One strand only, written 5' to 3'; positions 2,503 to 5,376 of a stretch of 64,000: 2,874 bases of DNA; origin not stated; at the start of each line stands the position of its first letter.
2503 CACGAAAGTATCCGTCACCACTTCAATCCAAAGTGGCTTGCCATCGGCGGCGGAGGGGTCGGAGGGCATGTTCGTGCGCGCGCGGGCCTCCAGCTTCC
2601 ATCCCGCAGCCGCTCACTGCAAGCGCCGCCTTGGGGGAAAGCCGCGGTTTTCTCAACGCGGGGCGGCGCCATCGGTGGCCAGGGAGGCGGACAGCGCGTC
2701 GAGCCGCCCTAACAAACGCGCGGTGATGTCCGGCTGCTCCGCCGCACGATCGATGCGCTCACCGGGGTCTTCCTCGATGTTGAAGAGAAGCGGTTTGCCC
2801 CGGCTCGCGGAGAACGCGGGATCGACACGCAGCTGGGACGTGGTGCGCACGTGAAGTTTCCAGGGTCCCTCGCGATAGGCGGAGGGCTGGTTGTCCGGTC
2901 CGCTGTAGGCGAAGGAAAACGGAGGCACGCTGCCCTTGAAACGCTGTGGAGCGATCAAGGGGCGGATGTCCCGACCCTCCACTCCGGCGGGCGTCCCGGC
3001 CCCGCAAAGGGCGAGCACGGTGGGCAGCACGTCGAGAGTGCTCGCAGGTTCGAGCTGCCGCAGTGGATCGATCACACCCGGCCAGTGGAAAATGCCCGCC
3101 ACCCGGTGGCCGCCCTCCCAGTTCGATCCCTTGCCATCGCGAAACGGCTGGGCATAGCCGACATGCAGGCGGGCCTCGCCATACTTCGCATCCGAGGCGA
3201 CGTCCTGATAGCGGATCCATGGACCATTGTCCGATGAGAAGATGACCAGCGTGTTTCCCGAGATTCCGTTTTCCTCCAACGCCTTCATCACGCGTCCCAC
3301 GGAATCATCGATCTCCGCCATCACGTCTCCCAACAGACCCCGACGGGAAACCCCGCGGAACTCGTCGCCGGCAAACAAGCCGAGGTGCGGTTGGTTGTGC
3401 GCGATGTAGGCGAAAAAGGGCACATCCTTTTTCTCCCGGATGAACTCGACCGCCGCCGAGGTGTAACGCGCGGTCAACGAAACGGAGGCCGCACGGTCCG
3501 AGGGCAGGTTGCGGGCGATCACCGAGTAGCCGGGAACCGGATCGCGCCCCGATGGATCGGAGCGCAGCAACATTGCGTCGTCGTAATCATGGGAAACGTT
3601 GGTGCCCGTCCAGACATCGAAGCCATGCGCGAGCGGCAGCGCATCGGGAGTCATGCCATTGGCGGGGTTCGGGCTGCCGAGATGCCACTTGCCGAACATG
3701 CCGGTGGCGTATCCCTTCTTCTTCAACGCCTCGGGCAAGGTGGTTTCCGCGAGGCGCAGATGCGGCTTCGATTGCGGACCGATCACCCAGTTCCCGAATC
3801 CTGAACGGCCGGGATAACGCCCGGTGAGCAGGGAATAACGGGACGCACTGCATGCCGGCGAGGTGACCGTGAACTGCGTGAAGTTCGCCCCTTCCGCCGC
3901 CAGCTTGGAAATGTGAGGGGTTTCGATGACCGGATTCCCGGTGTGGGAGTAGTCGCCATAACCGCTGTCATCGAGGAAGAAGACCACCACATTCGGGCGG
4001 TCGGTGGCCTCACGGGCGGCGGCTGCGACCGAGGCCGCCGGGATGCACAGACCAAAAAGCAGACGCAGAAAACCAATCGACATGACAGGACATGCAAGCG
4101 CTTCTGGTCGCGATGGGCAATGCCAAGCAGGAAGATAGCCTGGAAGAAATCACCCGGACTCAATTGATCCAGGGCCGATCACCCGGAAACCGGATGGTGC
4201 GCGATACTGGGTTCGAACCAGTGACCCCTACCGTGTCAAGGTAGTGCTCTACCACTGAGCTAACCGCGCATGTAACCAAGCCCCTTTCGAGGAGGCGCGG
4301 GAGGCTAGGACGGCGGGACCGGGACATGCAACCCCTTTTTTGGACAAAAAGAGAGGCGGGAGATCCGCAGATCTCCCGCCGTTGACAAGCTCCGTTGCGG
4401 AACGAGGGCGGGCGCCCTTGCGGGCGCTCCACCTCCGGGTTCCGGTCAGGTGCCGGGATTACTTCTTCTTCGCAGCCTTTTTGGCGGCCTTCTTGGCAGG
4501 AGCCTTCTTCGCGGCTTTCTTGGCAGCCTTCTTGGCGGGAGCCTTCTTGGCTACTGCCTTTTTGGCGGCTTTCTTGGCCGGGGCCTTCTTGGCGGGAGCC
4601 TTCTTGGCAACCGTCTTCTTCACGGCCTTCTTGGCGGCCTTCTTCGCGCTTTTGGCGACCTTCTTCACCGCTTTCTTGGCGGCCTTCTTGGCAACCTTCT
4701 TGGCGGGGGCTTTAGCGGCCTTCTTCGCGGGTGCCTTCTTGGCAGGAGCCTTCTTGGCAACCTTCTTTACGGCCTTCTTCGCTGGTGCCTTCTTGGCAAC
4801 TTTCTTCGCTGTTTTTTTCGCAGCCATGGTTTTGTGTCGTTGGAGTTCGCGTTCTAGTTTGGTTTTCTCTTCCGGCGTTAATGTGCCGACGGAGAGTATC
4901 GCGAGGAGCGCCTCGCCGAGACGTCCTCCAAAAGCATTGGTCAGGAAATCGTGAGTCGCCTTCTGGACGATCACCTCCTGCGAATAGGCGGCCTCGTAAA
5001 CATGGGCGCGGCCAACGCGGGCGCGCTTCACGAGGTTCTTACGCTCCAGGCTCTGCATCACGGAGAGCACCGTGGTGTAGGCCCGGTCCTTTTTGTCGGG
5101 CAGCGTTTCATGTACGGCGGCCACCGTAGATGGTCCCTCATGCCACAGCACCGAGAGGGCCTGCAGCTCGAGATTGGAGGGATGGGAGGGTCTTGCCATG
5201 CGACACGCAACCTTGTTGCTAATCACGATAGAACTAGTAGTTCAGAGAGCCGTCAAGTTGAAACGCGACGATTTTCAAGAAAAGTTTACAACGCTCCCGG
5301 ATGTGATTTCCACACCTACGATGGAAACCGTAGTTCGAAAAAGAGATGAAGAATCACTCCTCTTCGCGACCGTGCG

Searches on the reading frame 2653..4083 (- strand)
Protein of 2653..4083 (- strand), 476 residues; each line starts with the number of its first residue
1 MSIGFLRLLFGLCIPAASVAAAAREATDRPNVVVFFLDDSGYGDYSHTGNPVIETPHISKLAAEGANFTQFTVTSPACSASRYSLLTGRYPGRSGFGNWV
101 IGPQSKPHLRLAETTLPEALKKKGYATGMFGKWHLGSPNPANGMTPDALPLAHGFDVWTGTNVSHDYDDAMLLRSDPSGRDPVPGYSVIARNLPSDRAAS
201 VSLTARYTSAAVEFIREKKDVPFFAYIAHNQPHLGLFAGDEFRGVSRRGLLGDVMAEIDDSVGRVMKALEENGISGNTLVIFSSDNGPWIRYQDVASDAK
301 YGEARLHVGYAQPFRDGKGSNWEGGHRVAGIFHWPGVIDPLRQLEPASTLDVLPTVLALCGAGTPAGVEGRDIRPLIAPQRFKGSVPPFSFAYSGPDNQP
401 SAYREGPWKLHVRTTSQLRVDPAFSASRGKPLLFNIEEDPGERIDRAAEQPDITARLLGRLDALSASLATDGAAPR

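Call 90: search_protein_families(library=pfam, proteins=[window:2653-4083:-], max_evalue=0.0001)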
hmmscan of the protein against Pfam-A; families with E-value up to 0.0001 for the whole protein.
window:2653-4083:- (476 aa): 3 families
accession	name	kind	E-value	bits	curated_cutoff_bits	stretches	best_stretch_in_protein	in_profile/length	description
PF00884.28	Sulfatase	-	2.7e-52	178.4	25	1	30-361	1-300/301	Sulfatase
PF01663.27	Phosphodiest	-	4.7e-10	40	23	1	54-287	19-220/342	Type I phosphodiesterase / nucleotide pyrophosphatase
PF14707.11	Sulfatase_C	-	5.7e-05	24.1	30.9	0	391-455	7-83/127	C-terminal region of aryl-sulfatase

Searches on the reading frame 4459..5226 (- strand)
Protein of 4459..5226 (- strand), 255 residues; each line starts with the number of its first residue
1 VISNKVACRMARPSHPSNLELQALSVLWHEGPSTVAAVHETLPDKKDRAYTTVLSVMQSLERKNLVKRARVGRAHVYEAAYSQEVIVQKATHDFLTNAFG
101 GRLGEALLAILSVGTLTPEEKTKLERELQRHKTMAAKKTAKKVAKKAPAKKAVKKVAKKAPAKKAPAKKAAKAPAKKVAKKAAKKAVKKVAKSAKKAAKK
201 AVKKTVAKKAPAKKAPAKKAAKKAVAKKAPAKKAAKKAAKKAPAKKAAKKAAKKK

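Call 90: search_protein_families(library=pfam, proteins=[window:4459-5226:-], max_evalue=0.0001)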
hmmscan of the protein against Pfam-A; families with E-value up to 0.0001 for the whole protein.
window:4459-5226:- (255 aa): 2 families
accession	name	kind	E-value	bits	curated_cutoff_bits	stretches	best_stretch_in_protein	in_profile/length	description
PF03965.22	Penicillinase_R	-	1.2e-24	87.3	22.6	1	17-129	2-114/115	Penicillinase repressor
PF01978.25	TrmB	-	2.1e-05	24.7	25.6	1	18-79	8-64/68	Sugar-specific transcriptional regulator TrmB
